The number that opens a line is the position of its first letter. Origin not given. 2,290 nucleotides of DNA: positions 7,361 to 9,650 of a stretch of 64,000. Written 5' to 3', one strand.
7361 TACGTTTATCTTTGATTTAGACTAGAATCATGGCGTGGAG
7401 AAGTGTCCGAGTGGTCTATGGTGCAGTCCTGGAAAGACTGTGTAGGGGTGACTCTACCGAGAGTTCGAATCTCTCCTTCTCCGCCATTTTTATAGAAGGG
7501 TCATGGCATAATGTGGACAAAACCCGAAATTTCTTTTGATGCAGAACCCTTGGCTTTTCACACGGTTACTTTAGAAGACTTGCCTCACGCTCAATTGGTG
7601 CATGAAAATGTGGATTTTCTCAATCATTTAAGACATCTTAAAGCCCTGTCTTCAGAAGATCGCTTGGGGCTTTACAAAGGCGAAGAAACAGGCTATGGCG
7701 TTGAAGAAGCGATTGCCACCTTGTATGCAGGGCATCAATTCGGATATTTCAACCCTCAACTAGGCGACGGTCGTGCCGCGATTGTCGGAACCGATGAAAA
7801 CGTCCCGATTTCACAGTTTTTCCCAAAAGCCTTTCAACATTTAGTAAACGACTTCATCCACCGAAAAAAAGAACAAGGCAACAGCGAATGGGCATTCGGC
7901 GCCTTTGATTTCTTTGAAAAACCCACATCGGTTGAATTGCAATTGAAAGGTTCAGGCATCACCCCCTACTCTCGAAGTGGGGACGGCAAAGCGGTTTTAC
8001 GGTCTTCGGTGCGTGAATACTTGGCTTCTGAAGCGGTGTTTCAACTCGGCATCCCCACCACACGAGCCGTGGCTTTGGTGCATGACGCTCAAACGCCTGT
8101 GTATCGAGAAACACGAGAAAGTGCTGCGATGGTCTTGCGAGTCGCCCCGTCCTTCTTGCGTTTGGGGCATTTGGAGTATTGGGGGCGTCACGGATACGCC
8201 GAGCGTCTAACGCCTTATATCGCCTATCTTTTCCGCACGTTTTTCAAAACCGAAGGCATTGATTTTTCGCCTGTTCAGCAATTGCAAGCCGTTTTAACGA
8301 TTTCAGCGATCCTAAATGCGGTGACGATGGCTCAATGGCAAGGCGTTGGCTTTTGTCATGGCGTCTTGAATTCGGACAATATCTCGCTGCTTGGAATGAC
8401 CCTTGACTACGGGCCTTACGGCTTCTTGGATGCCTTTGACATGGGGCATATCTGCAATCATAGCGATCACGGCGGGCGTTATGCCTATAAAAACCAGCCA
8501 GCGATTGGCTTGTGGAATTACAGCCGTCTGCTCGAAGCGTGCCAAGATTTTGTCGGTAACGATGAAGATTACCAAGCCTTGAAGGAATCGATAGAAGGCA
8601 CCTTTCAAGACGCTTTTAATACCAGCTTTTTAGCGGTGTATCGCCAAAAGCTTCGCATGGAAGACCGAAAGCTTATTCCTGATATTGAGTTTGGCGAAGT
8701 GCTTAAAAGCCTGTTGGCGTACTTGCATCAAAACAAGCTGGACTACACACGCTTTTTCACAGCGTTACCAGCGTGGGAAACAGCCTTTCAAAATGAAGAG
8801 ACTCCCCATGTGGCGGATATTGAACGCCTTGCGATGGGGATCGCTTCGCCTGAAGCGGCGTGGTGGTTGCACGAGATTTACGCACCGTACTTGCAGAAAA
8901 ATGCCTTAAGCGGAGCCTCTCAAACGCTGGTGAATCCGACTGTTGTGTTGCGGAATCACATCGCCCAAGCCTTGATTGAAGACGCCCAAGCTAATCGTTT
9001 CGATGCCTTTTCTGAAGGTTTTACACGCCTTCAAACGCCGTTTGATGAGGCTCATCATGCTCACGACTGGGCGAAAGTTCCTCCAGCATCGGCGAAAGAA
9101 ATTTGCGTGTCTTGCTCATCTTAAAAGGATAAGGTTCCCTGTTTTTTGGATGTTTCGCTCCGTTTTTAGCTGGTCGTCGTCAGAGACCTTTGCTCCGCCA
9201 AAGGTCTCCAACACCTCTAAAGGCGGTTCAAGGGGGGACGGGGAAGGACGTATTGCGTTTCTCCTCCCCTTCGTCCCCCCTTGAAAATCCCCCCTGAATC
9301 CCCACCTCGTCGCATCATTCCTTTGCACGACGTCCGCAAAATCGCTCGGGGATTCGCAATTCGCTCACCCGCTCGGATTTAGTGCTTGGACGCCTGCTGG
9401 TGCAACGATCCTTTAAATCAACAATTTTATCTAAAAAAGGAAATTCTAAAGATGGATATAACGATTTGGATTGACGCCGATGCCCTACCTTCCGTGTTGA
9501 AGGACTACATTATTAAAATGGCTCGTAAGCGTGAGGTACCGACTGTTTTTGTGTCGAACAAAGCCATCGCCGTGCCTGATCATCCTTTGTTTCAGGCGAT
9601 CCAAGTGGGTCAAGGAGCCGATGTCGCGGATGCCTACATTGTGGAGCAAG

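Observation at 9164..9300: Two copies of a hairpin-rich MITE/REP-like element in inverted orientation (9164..9300 and 41465..41695)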

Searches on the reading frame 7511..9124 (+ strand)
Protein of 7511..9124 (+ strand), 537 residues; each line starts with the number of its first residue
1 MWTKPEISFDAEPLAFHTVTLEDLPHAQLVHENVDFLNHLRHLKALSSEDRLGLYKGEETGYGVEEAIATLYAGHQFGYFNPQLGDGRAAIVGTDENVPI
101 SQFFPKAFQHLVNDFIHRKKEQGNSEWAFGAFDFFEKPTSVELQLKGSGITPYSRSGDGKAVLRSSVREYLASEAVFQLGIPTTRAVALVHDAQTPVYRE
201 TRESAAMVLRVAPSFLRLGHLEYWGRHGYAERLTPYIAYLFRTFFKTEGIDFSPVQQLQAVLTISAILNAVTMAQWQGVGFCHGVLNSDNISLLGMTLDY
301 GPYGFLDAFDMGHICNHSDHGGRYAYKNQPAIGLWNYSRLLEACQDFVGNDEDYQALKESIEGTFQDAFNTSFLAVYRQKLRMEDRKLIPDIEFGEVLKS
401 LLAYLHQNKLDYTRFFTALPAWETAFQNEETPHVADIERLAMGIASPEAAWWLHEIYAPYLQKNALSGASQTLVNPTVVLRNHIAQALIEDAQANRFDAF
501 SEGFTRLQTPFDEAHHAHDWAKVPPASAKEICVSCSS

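Call 23: search_protein_families(library=pfam, proteins=[window:7511-9124:+])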
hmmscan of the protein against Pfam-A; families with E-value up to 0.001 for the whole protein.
window:7511-9124:+ (537 aa): 1 family
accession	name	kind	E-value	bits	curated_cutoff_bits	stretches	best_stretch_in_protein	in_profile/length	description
PF02696.19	SelO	-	4.2e-95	319.7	22.8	2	140-501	103-459/466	Protein adenylyltransferase SelO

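Call 47: find_homologous_proteins(query=window:7511-9124:+, max_evalue=1e-50)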
Query window:7511-9124:+ (537 aa): 7885 proteins with E <= 1e-50 among 8000 candidates; the best 120 are listed.
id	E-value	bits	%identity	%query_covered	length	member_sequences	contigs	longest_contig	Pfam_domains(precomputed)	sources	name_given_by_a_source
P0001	0.0e+0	1183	94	100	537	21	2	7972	PF02696.20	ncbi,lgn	ncbi:MAG: protein adenylyltransferase SelO family protein [Vampirovibrionales bacterium]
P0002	0.0e+0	1146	91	100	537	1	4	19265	PF02696.20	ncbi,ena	-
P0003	0.0e+0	1073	85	100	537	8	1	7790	PF02696.20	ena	-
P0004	4.9e-294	994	79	100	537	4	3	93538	PF02696.20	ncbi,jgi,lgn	jgi:uncharacterized protein YdiU (UPF0061 family)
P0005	4.6e-218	743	62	100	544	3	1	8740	PF02696.20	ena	-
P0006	1.2e-212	725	61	100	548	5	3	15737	PF02696.20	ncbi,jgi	jgi:uncharacterized protein YdiU (UPF0061 family)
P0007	4.8e-173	595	52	99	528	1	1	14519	PF02696.20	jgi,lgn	-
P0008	6.7e-169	581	52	100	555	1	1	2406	PF02696.20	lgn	-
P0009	4.4e-153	529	48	100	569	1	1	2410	PF02696.20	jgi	jgi:serine/tyrosine/threonine adenylyltransferase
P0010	1.3e-124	435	54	71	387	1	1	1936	PF02696.20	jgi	jgi:serine/tyrosine/threonine adenylyltransferase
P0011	1.2e-109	385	-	-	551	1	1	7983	PF02696.20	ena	-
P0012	6.6e-97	343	40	99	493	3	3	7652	PF02696.20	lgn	-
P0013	1.6e-95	339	41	97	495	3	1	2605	PF02696.20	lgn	-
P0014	4.3e-95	337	41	96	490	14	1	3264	PF02696.20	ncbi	-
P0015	1.2e-94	336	41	88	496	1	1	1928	PF02696.20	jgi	jgi:uncharacterized protein YdiU (UPF0061 family)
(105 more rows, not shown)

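Call 48: find_encoding_contigs(protein=P0002, flank=3000, max_places=2)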
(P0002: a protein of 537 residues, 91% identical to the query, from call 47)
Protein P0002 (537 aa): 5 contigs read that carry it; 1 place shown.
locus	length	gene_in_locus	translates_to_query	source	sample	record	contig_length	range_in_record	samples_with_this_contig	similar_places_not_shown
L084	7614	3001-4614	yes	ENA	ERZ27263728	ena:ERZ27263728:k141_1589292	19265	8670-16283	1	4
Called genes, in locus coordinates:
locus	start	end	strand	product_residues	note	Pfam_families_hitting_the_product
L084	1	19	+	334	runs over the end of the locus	PF00535:Glycos_transf_2, PF13641:Glyco_tranf_2_3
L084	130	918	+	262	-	-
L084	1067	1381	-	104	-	PF00085:Thioredoxin, PF14595:Thioredoxin_9 (weak), PF13098:Thioredoxin_2, PF13905:Thioredoxin_8 (faint)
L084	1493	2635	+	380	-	PF03739:LptF_LptG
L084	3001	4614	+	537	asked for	PF02696:SelO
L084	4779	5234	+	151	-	PF02639:DUF188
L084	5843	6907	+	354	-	PF01073:3Beta_HSD, PF01370:Epimerase, PF02719:Polysacc_synt_2, PF04321:RmlD_sub_bind (weak), PF07993:NAD_binding_4, PF16363:GDP_Man_Dehyd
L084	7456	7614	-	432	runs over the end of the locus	PF12146:Hydrolase_4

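Call 49: find_encoding_contigs(protein=P0004, flank=3000, max_places=2)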
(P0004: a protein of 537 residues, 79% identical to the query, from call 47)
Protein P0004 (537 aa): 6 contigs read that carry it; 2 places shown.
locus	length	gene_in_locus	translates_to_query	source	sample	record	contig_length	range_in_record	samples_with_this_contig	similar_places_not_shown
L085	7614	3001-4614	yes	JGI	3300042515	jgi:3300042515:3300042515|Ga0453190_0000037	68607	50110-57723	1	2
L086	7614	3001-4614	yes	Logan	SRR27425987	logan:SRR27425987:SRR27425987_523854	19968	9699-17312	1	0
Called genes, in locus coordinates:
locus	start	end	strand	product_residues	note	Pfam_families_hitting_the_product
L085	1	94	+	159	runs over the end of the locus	PF00293:NUDIX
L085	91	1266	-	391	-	PF03739:LptF_LptG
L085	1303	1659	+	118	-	PF08534:Redoxin (faint), PF14595:Thioredoxin_9 (weak), PF00085:Thioredoxin, PF13098:Thioredoxin_2 (weak), PF13905:Thioredoxin_8 (faint)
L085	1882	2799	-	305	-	-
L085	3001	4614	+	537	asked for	PF02696:SelO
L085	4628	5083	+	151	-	PF02639:DUF188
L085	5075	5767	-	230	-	PF12710:HAD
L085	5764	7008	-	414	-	PF00016:RuBisCO_large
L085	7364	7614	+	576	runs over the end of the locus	PF00155:Aminotran_1_2, PF00702:Hydrolase, PF13419:HAD_2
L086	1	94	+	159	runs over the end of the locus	PF00293:NUDIX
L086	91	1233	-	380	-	PF03739:LptF_LptG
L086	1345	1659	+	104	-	PF00085:Thioredoxin, PF14595:Thioredoxin_9 (weak), PF13098:Thioredoxin_2, PF13905:Thioredoxin_8 (faint)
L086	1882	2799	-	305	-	-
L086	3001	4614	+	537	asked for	PF02696:SelO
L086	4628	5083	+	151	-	PF02639:DUF188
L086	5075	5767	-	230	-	PF12710:HAD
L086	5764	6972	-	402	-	PF00016:RuBisCO_large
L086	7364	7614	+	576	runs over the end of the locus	PF00155:Aminotran_1_2, PF00702:Hydrolase, PF13419:HAD_2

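Call 50: find_encoding_contigs(protein=P0003, flank=3000, max_places=2)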
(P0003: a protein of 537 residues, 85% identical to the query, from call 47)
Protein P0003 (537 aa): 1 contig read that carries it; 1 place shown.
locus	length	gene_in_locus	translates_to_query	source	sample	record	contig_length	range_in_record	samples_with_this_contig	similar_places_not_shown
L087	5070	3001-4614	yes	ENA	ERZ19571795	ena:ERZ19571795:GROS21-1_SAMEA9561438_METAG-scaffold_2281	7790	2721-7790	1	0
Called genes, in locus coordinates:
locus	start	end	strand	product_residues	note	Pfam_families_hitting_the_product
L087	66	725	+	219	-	PF05036:SPOR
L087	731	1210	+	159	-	PF00293:NUDIX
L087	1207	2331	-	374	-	PF03739:LptF_LptG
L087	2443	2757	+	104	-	PF00085:Thioredoxin, PF14595:Thioredoxin_9 (weak), PF13098:Thioredoxin_2, PF13905:Thioredoxin_8 (faint)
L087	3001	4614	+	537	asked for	PF02696:SelO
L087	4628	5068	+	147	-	?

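Call 79: find_encoding_contigs(protein=P0001, flank=3000, max_places=3)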
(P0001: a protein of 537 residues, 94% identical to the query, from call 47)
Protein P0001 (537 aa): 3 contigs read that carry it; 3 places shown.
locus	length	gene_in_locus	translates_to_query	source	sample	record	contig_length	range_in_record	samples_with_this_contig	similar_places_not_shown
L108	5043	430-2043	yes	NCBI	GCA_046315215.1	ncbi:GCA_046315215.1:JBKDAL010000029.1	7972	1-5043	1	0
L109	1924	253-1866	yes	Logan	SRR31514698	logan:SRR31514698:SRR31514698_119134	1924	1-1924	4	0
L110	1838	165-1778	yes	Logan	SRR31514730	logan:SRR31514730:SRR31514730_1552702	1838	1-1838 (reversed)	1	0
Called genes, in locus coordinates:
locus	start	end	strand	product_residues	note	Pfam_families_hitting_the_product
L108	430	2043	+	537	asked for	PF02696:SelO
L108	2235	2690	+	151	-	PF02639:DUF188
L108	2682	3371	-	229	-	PF12710:HAD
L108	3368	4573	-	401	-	PF00016:RuBisCO_large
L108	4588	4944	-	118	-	-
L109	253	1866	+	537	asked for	PF02696:SelO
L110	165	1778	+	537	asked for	PF02696:SelO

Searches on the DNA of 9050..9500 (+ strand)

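Call 15: search_rna_families(source=window, start=9050, end=9500, threshold=evalue, max_evalue=10)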
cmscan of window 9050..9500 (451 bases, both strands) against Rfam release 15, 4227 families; matches with E-value up to 10: 32.
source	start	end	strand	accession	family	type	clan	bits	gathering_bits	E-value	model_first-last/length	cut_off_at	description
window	9219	9293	-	RF03964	mir-H1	Gene; miRNA;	-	29.7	97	0.006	1-85/85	no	mir-H1 microRNA precursor family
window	9223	9290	+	RF03778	mir-483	Gene; miRNA;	-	28.6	60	0.0029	1-75/75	no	mir-483 microRNA precursor family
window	9220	9294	+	RF03964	mir-H1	Gene; miRNA;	-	26.7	97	0.028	1-85/85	no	mir-H1 microRNA precursor family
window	9222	9289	-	RF03778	mir-483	Gene; miRNA;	-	25.8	60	0.014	1-75/75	no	mir-483 microRNA precursor family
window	9222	9294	+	RF03946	mir-3132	Gene; miRNA;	-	23.8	84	0.086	1-75/75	no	mir-3132 microRNA precursor family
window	9227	9284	-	RF04279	mir-H20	Gene; miRNA;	CL00141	22.7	99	0.073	1-82/82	no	mir-H20 microRNA precursor family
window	9218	9297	-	RF03379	mir-4667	Gene; miRNA;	-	22.4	68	0.14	1-93/93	no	mir-4667 microRNA precursor family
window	9230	9281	-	RF03493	mir-1281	Gene; miRNA;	-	21.8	70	0.34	1-54/54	no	mir-1281 microRNA precursor family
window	9228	9282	-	RF03192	mir-6794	Gene; miRNA;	-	21.5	74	0.13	1-62/62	no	mir-6794 microRNA precursor family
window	9228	9284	-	RF04159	MIR1437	Gene; miRNA;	-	21.1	168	0.28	1-192/192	no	MIR1437 microRNA precursor family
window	9232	9280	+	RF03261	mir-1759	Gene; miRNA;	-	19.9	58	0.35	1-75/75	no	mir-1759 microRNA precursor family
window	9228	9284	+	RF00942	mir-1224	Gene; miRNA;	-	19.3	105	0.77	1-86/86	no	mir-1224 microRNA precursor family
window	9232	9280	+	RF03610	mir-H7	Gene; miRNA;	CL00141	19.2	94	1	1-69/69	no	mir-H7 microRNA precursor family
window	9224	9285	-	RF00772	mir-328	Gene; miRNA;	-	18.9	70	1.3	1-75/75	no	mir-328 microRNA precursor family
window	9221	9290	-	RF01918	mir-1249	Gene; miRNA;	-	18.7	83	0.28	1-75/75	no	mir-1249 microRNA precursor family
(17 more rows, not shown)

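Call 76: search_dna_similar(query=window:9130-9435:+, collection=plasmids, mode=distant, max_rows=5)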
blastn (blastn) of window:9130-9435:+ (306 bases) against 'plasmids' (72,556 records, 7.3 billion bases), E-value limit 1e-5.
No match.

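Call 77: search_dna_similar(query=window:9130-9435:+, collection=phages, mode=distant, max_rows=5)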
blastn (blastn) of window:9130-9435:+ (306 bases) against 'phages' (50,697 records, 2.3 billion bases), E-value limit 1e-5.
No match.
